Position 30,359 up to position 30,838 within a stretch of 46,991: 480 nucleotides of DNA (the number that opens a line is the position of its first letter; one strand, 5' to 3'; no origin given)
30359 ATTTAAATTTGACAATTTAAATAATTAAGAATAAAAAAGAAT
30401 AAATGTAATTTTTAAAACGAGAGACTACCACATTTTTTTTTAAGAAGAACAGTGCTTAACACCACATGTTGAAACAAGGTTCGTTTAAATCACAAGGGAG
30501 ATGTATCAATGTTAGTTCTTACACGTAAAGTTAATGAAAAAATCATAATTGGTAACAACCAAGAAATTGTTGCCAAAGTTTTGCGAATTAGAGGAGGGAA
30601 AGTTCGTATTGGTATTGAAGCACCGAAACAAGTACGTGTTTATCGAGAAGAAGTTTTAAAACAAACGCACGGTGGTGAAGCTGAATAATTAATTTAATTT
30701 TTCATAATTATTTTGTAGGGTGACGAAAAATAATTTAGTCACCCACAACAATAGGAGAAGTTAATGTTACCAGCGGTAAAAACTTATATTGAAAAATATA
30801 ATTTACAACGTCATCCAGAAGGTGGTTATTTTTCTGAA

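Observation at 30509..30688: Unlisted 59-aa CsrA paralogue transcribed divergently from the CI-like repressor: an orphan ICE-style regulatory module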

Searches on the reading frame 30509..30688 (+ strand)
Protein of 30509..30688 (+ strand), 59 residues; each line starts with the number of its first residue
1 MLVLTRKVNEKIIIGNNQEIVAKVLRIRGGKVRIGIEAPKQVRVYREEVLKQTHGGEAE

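Call 4: search_protein_families(library=pfam, proteins=[window:30509-30688:+], max_evalue=0.01)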
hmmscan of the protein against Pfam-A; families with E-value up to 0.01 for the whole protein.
window:30509-30688:+ (59 aa): 1 family
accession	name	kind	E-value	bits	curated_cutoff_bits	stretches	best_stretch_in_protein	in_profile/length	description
PF02599.21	CsrA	-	1.5e-21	76.5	27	1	1-52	1-50/53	Global regulator protein family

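Call 5: find_encoding_contigs(protein=window:30509-30688:+, flank=10000, max_places=10)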
Protein window:30509-30688:+ (59 aa): no gene with exactly this product is on record in the collection.

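Call 6: find_homologous_proteins(query=window:30509-30685:+, max_evalue=0.001)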
Query seq(59 aa) (59 aa): 209 proteins with E <= 0.001 among 223 candidates; the best 120 are listed.
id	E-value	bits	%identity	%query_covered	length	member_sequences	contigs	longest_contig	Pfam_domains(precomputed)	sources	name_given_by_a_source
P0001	2.4e-28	113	100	100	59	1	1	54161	PF02599.22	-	-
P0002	2.7e-25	104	93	95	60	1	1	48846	PF02599.22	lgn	-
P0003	5.6e-23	97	88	95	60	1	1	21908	PF02599.22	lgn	-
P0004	1.8e-16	76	69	88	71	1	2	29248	PF02599.22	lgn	-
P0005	7.2e-11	59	59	100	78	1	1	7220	PF02599.22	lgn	-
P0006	8.5e-11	59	62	98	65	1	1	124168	PF02599.22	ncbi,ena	-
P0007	1.1e-10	58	62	90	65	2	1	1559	PF02599.22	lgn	-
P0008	1.3e-10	58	59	100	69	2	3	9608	PF02599.22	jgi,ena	-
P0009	1.1e-9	55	64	93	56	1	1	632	PF02599.22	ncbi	-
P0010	1.9e-9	55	60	88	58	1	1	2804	PF02599.22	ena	-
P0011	2.6e-9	54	59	97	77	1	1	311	PF02599.22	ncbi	-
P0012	3.0e-9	54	62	85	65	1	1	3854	PF02599.22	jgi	-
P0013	3.3e-9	54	65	83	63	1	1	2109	PF02599.22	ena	-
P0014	4.3e-9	53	61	83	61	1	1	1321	PF02599.22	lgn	-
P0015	4.9e-9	53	64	85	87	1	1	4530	PF02599.22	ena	-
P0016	5.1e-9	53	67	83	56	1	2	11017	PF02599.22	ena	-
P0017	6.4e-9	53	65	86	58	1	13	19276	PF02599.22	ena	-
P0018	9.4e-9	52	62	93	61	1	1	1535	PF02599.22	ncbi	-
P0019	1.0e-8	52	65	86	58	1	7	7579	PF02599.22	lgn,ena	-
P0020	1.0e-8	52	58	97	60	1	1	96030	PF02599.22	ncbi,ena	-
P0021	1.4e-8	52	65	86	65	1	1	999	PF02599.22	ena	-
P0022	1.5e-8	52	57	95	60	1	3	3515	PF02599.22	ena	-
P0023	1.5e-8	52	59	95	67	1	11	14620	PF02599.22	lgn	-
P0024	1.6e-8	52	67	83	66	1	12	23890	PF02599.22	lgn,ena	-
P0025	2.1e-8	51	65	83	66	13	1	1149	PF02599.22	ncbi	-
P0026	2.5e-8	51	57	95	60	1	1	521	PF02599.22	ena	-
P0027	2.5e-8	51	65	83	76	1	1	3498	PF02599.22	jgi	jgi:carbon storage regulator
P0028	2.5e-8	51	68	85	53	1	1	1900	PF02599.22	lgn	-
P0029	2.7e-8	51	58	90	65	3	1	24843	PF02599.22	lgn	-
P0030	2.8e-8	51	67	86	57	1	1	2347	PF02599.22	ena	-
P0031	2.8e-8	51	64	85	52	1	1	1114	PF02599.22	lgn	-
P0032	3.6e-8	51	56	100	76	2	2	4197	PF02599.22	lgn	-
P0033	3.7e-8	51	55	90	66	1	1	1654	PF02599.22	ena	-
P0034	3.8e-8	50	55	90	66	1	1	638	PF02599.22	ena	-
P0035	3.8e-8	50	63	83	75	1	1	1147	PF02599.22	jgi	jgi:carbon storage regulator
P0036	3.8e-8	50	55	90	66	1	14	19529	PF02599.22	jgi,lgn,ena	jgi:carbon storage regulator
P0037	3.8e-8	50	55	90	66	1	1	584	PF02599.22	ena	-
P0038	4.0e-8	50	53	90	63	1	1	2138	PF02599.22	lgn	-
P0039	4.5e-8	50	53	100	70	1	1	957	PF02599.22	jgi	-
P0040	4.5e-8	50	58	100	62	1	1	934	PF02599.22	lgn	-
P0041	4.6e-8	50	56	98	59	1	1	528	PF02599.22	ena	-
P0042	5.0e-8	50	57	92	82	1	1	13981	PF02599.22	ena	-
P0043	5.3e-8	50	54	97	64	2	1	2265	PF02599.22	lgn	-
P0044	6.2e-8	50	64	85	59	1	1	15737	PF02599.22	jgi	jgi:carbon storage regulator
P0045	6.8e-8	50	55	90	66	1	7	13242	PF02599.22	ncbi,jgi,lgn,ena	jgi:carbon storage regulator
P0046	7.1e-8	50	63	83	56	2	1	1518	PF02599.22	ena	-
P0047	7.8e-8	50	53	100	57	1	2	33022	PF02599.22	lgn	-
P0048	7.8e-8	50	63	86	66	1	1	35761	PF02599.22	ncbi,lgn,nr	ncbi:carbon storage regulator CsrA [bacterium]|nr:carbon storage regulator CsrA [bacterium]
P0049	8.4e-8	49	60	88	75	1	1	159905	PF02599.22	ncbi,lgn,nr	ncbi:MAG: carbon storage regulator [Clostridia bacterium]|nr:carbon storage regulator [Clostridia ba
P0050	8.9e-8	49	63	86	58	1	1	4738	PF02599.22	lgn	-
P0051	9.4e-8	49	61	83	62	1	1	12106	PF02599.22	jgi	jgi:carbon storage regulator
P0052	9.5e-8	49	58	88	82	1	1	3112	PF02599.22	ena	-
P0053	9.5e-8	49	61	83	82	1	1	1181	PF02599.22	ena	-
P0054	1.0e-7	49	51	100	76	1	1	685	PF02599.22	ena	-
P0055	1.2e-7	49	58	88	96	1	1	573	PF02599.22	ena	-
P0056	1.2e-7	49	56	93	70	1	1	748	PF02599.22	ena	-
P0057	1.2e-7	49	63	86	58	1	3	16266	PF02599.22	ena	-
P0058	1.3e-7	49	53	100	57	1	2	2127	PF02599.22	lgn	-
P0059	1.3e-7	49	49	100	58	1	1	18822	PF02599.22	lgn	-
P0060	1.6e-7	49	56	88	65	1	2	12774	PF02599.22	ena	-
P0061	1.6e-7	49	60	93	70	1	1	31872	PF02599.22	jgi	jgi:carbon storage regulator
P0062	1.7e-7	48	56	88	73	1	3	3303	PF02599.22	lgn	-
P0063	1.8e-7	48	57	100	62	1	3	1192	PF02599.22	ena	-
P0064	1.9e-7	48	60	88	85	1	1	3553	PF02599.22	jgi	-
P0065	2.0e-7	48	56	85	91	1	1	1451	PF02599.22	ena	-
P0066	2.1e-7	48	59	86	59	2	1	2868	PF02599.22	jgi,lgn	jgi:carbon storage regulator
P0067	2.1e-7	48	57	100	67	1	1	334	PF02599.22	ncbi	-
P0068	2.1e-7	48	62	88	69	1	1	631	PF02599.22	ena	-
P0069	2.1e-7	48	59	83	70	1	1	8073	PF02599.22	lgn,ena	-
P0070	2.2e-7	48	57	83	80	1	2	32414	PF02599.22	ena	-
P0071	2.3e-7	48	54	88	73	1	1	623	PF02599.22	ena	-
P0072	2.3e-7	48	61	83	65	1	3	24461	PF02599.22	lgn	-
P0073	2.3e-7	48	63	83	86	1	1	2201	PF02599.22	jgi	jgi:carbon storage regulator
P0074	2.4e-7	48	56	85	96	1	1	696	PF02599.22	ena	-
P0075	2.6e-7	48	58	83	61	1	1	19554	PF02599.22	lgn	-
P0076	2.9e-7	48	57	83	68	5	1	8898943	PF02599.22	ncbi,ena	-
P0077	2.9e-7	48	61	83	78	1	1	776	PF02599.22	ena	-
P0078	3.1e-7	48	56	88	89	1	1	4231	PF02599.22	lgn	-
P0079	3.1e-7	48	62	85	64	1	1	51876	PF02599.22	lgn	-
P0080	3.1e-7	48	62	85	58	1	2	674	PF02599.22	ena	-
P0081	3.1e-7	48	57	83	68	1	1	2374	PF02599.22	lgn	-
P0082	3.3e-7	48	54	88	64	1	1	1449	PF02599.22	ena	-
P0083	3.3e-7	48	51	100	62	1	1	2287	PF02599.22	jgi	-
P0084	3.5e-7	47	67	83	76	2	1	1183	PF02599.22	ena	-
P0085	3.6e-7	47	57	83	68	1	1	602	PF02599.22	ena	-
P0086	3.7e-7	47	62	85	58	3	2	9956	PF02599.22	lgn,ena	-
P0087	4.0e-7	47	50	95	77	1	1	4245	PF02599.22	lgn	-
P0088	4.2e-7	47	62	85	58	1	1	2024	PF02599.22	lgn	-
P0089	4.3e-7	47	53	100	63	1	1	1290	PF02599.22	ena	-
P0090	4.3e-7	47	60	85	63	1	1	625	PF02599.22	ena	-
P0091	4.3e-7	47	58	88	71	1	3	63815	PF02599.22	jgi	jgi:carbon storage regulator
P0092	4.5e-7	47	66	85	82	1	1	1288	PF02599.22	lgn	-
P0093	4.6e-7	47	61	86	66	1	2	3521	PF02599.22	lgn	-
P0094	4.8e-7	47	59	83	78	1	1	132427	PF02599.22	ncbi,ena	-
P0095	4.9e-7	47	59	86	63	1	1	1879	PF02599.22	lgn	-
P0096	5.7e-7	47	60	88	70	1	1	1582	PF02599.22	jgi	jgi:carbon storage regulator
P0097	6.0e-7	47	55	90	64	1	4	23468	PF02599.22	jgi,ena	jgi:carbon storage regulator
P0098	6.3e-7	47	58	88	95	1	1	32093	PF02599.22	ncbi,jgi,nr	ncbi:MAG: carbon storage regulator, CsrA [Chlamydiales bacterium]|jgi:carbon storage regulator|nr:ca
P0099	6.7e-7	47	54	88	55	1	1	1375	PF02599.22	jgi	jgi:carbon storage regulator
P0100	6.8e-7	47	53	86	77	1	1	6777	PF02599.22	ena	-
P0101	6.8e-7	47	58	95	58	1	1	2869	PF02599.22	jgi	jgi:carbon storage regulator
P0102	6.9e-7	47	56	83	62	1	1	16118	PF02599.22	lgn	-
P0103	7.6e-7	46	60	88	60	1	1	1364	PF02599.22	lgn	-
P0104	8.5e-7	46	56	88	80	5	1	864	PF02599.22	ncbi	-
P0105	8.7e-7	46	53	97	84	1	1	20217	PF02599.22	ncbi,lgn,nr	ncbi:MAG: carbon storage regulator CsrA [Phycisphaerae bacterium]|nr:carbon storage regulator CsrA [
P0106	8.8e-7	46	58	86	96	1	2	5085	PF02599.22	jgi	jgi:carbon storage regulator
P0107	9.7e-7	46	53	95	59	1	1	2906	PF02599.22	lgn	-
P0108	1.1e-6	46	57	90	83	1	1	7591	PF02599.22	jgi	jgi:carbon storage regulator CsrA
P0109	1.1e-6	46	57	83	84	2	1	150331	PF02599.22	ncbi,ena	-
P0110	1.1e-6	46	64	80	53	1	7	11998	PF02599.22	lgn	-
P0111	1.2e-6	46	56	93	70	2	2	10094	PF02599.22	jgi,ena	jgi:carbon storage regulator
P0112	1.2e-6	46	64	85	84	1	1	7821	PF02599.22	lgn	-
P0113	1.2e-6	46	50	88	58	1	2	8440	PF02599.22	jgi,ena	-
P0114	1.2e-6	46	59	83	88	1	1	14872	PF02599.22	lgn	-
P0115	1.4e-6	46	56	85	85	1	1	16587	PF02599.22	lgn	-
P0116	1.4e-6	46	57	83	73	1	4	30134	PF02599.22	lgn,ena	-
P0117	1.4e-6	46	60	88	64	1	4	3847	PF02599.22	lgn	-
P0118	1.4e-6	46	61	83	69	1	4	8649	PF02599.22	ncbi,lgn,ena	-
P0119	1.4e-6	46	51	100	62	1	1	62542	PF02599.22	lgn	-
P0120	1.4e-6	46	56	88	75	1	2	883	PF02599.22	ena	-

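Call 7: find_encoding_contigs(protein=P0002, flank=10000, max_places=3)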
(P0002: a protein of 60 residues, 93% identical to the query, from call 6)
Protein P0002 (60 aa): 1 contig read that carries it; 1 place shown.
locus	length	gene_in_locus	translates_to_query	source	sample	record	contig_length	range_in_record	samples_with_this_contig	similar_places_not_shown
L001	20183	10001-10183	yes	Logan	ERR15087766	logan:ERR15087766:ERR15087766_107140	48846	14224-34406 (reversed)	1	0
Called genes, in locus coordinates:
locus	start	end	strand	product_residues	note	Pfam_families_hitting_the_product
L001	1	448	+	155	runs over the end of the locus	PF00210:Ferritin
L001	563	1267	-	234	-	PF18912:DZR_2, PF00156:Pribosyltran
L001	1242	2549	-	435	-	PF00202:Aminotran_3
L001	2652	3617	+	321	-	PF04055:Radical_SAM, PF06968:BATS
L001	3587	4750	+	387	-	PF00155:Aminotran_1_2, PF01041:DegT_DnrJ_EryC1 (weak), PF01053:Cys_Met_Meta_PP (weak), PF01212:Beta_elim_lyase (faint)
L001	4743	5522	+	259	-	PF00561:Abhydrolase_1, PF03959:FSH1 (faint), PF12146:Hydrolase_4, PF12697:Abhydrolase_6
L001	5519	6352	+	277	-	PF13489:Methyltransf_23, PF01728:FtsJ (weak), PF13847:Methyltransf_31, PF08241:Methyltransf_11, PF08242:Methyltransf_12, PF13649:Methyltransf_25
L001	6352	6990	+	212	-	PF01656:CbiA, PF13500:AAA_26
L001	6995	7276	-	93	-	PF00512:HisKA (weak)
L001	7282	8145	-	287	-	PF00348:polyprenyl_synt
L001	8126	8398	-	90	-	PF02609:Exonuc_VII_S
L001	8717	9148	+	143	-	-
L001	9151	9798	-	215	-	PF01381:HTH_3 (weak), PF13443:HTH_26 (weak), PF00717:Peptidase_S24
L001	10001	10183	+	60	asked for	PF02599:CsrA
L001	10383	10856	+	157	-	PF02082:Rrf2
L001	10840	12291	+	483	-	PF19295:SufBD_N, PF01458:SUFBD_core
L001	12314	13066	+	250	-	PF02463:SMC_N (faint), PF00005:ABC_tran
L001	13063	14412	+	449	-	PF19295:SufBD_N, PF01458:SUFBD_core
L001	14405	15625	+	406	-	PF00155:Aminotran_1_2, PF00266:Aminotran_5, PF01053:Cys_Met_Meta_PP (weak)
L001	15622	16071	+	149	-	PF01592:NifU_N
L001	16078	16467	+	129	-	PF01883:FeS_assembly_P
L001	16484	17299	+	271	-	-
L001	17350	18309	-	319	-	PF00152:tRNA-synt_2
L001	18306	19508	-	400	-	PF03239:FTR1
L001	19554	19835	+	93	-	PF28076:CBU_0585_lpg0581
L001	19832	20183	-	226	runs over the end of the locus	PF01865:PhoU_div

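Call 8: find_encoding_contigs(protein=P0003, flank=10000, max_places=3)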
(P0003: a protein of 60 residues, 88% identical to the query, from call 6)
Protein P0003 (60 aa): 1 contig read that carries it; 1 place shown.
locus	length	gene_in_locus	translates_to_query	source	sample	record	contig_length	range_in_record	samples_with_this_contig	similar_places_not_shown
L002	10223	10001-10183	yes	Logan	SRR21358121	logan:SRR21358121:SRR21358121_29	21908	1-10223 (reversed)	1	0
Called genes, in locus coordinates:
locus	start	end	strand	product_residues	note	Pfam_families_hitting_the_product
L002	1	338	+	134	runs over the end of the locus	-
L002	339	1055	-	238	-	PF18912:DZR_2, PF00156:Pribosyltran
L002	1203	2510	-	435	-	PF00202:Aminotran_3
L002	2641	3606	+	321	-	PF04055:Radical_SAM, PF06968:BATS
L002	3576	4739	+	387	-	PF00155:Aminotran_1_2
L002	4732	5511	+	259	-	PF00561:Abhydrolase_1, PF00975:Thioesterase (weak), PF03959:FSH1 (faint), PF12146:Hydrolase_4, PF12697:Abhydrolase_6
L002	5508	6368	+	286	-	PF01209:Ubie_methyltran, PF13489:Methyltransf_23, PF01728:FtsJ (weak), PF05175:MTS (weak), PF13847:Methyltransf_31, PF08241:Methyltransf_11, PF08242:Methyltransf_12, PF13649:Methyltransf_25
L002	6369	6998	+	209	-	PF01656:CbiA, PF13500:AAA_26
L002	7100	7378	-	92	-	PF00512:HisKA (faint)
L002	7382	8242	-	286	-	PF00348:polyprenyl_synt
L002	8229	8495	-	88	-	PF02609:Exonuc_VII_S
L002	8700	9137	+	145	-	-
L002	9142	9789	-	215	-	PF13443:HTH_26 (weak), PF00717:Peptidase_S24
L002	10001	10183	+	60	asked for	PF02599:CsrA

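Call 9: find_encoding_contigs(protein=P0004, flank=10000, max_places=3)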
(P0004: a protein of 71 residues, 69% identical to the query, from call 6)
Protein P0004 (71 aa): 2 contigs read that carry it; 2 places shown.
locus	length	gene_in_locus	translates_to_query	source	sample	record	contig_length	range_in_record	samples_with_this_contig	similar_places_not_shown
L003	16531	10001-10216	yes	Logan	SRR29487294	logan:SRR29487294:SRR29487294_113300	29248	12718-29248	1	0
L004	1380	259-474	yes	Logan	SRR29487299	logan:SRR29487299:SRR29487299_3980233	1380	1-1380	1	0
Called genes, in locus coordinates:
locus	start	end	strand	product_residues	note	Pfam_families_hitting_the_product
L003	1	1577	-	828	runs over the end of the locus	PF00133:tRNA-synt_1, PF01406:tRNA-synt_1e (faint), PF09334:tRNA-synt_1g, PF13603:tRNA-synt_1_2, PF00133:tRNA-synt_1, PF09334:tRNA-synt_1g, PF08264:Anticodon_1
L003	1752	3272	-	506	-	PF20154:LNT_N, PF00795:CN_hydrolase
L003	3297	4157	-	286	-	PF21917:NMB0537_N, PF00571:CBS, PF03471:CorC_HlyC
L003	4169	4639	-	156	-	PF02130:YbeY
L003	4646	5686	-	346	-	PF02562:PhoH, PF13245:AAA_19 (weak), PF13604:AAA_30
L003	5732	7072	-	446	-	PF00919:UPF0004, PF04055:Radical_SAM, PF01938:TRAM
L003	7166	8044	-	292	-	PF00348:polyprenyl_synt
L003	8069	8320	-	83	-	PF02609:Exonuc_VII_S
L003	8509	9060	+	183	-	-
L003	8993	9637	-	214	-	PF13443:HTH_26, PF00717:Peptidase_S24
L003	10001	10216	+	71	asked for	PF02599:CsrA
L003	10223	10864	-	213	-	PF03550:LolB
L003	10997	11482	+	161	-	PF01467:CTP_transf_like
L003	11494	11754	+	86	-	PF00037:Fer4 (weak), PF12838:Fer4_7 (weak)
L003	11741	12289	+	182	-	PF00293:NUDIX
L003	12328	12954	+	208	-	PF09976:TPR_21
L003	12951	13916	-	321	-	PF12796:Ank_2 (faint)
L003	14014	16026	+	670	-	PF00270:DEAD (faint), PF04851:ResIII, PF17757:UvrB_inter, PF27431:UvrB_3rd, PF00271:Helicase_C, PF12344:UvrB, PF02151:UVR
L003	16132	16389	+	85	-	-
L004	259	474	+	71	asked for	PF02599:CsrA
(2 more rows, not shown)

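Call 27: search_dna_similar(query=window:30509-30688:+, collection=plasmids, mode=protein, max_evalue=0.00001, max_rows=30)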
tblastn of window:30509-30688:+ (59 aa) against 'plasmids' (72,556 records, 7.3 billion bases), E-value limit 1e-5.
Records with a match: 99; places in all: 100; records where one place covers at least 80% of the query: 99.
Best place of each record, by identity: <60% 99.
By first word of the organism name: Piscirickettsia 39; Xanthomonas 16; Pseudomonas 6; Legionella 4; Acinetobacter 4; Curtobacterium 3; Alteromonas 3; Klebsiella 3; Escherichia 3; Enterobacter 2; and 15 more.
By predicted mobility (MOB-suite, as given by PLSDB): non-mobilizable 77; conjugative 12; mobilizable 10.
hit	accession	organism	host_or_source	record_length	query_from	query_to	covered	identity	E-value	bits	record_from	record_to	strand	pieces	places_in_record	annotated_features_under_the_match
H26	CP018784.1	Curtobacterium pusillum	Zea mays,cell culture,root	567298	1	58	98%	55.2%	8e-10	59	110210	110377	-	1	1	record has no annotation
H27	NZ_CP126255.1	Curtobacterium sp. MCSS17_016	-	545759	1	51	86%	58.8%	5e-8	54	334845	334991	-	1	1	carbon storage regulator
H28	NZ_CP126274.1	Curtobacterium sp. MCBD17_040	-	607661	1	52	88%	55.8%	5e-9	57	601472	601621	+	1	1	csrA: carbon storage regulator CsrA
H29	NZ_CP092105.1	Flagellatimonas centrodinii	Dinoflagellate,cell culture,algal ...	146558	1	56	95%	50.9%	2e-7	52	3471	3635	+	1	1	csrA: carbon storage regulator CsrA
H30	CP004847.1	Alteromonas mediterranea 615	-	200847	1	54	92%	51.9%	4e-8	54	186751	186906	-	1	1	carbon storage regulator CsrA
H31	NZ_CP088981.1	Rhodanobacter denitrificans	soil,well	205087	1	49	83%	57.1%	2e-9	58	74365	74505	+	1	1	csrA: carbon storage regulator CsrA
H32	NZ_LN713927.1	Pseudomonas fluorescens SBW25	-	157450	1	52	88%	53.8%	3e-8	54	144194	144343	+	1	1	csrA: carbon storage regulator CsrA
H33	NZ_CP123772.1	Pseudomonas viciae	Whole organism,agricultural soil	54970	1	55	93%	49.1%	4e-9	57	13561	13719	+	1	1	csrA: carbon storage regulator CsrA | hypothetical protein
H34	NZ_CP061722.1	Pseudarthrobacter sp. BIM B-2242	cell culture,paddy soil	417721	1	50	85%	54.0%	4e-7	51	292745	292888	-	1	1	carbon storage regulator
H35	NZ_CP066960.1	Xanthomonas campestris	Sinapis arvensis,Cell Culture,leaf ...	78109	1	52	88%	51.9%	5e-8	54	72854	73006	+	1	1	csrA: carbon storage regulator CsrA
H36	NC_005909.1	Pseudomonas alcaligenes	-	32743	1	52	88%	51.9%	5e-7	51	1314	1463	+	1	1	csrA: carbon storage regulator CsrA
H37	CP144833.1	Candidatus Stammera capleta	insect metagenome,tissue sample,midgut ...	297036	1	48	81%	54.2%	8e-9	56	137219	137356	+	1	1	record has no annotation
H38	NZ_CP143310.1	Methylophaga thalassica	cell culture,A deep sea sediment sample ...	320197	1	59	100%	44.1%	2e-8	55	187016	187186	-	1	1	csrA: carbon storage regulator CsrA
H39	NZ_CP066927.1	Xanthomonas campestris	Raphanus sativus cv. Aviso,Cell ...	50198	1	52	88%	50.0%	9e-8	53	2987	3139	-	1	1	csrA: carbon storage regulator CsrA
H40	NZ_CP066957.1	Xanthomonas campestris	Thlaspi arvense,Cell Culture,leaf tissue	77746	1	52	88%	50.0%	9e-8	53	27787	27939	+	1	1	csrA: carbon storage regulator CsrA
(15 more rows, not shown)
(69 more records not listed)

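Call 44: search_protein_families(library=ncbifam, proteins=[window:30509-30688:+], max_evalue=0.01)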
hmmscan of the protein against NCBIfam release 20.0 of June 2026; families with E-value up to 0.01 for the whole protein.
window:30509-30688:+ (59 aa): 3 families
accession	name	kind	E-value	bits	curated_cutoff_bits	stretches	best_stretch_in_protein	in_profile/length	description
NF002469.0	PRK01712.1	equivalog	4.5e-19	68.2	73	1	1-52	1-50/65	carbon storage regulator CsrA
TIGR00202.1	csrA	equivalog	1.6e-18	66.6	70.1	1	1-51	1-49/69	carbon storage regulator CsrA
NF001844.0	PRK00568.1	equivalog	9.2e-12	44.9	106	1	1-49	1-47/76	carbon storage regulator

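Call 87: find_related_loci(query=A11, collection=metagenome_contigs, flank=8000)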
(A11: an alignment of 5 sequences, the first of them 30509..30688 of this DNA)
Query A11 (59 aa) in metagenome_contigs; peptide patterns used: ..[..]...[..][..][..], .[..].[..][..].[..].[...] (x = any residue, [..] = any of these).
600 stretches matched a pattern (row limit reached: there are more); 469 encode a relative of the query (tblastn E <= 1e-3); the best 80 are kept; 80 distinct loci.
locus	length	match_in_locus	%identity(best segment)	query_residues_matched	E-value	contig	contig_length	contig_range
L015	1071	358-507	60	1-52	3e-16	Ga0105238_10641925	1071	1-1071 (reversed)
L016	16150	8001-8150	58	1-52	3e-15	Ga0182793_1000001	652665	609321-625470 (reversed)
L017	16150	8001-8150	63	1-52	5e-15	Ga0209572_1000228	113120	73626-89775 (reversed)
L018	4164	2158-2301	58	1-50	5e-15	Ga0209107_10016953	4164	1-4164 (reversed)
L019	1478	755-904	60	1-52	6e-15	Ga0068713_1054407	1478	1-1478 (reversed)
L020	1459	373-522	60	1-52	7e-15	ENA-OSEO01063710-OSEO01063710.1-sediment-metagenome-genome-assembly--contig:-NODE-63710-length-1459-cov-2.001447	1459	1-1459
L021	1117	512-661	60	1-52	8e-15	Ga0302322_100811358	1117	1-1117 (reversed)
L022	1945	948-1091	60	1-50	1e-14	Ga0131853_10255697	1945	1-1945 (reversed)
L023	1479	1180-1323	64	1-50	1e-14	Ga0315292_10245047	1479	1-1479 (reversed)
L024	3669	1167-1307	67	1-49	2e-14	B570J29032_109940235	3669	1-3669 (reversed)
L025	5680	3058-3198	57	1-49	2e-14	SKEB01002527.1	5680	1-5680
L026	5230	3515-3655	67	1-49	2e-14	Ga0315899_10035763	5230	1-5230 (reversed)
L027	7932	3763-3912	56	1-52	2e-14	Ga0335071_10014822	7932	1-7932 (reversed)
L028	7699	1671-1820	60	1-52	2e-14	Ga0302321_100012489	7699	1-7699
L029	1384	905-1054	58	1-52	2e-14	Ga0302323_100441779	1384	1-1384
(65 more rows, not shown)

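Call 89: search_protein_families(library=phrogs, proteins=[window:30509-30688:+], max_evalue=0.01)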
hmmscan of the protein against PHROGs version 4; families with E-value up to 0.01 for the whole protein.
window:30509-30688:+ (59 aa): 3 families
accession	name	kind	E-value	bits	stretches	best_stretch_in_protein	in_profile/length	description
phrog_9500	-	transcription regulation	5.3e-18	65.8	1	1-53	1-51/65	CsrA-like regulator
phrog_5527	-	transcription regulation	2e-12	48.3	1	1-53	1-51/123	transcriptional regulator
phrog_31572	-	unknown function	3.6e-09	37.6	1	1-53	1-51/105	-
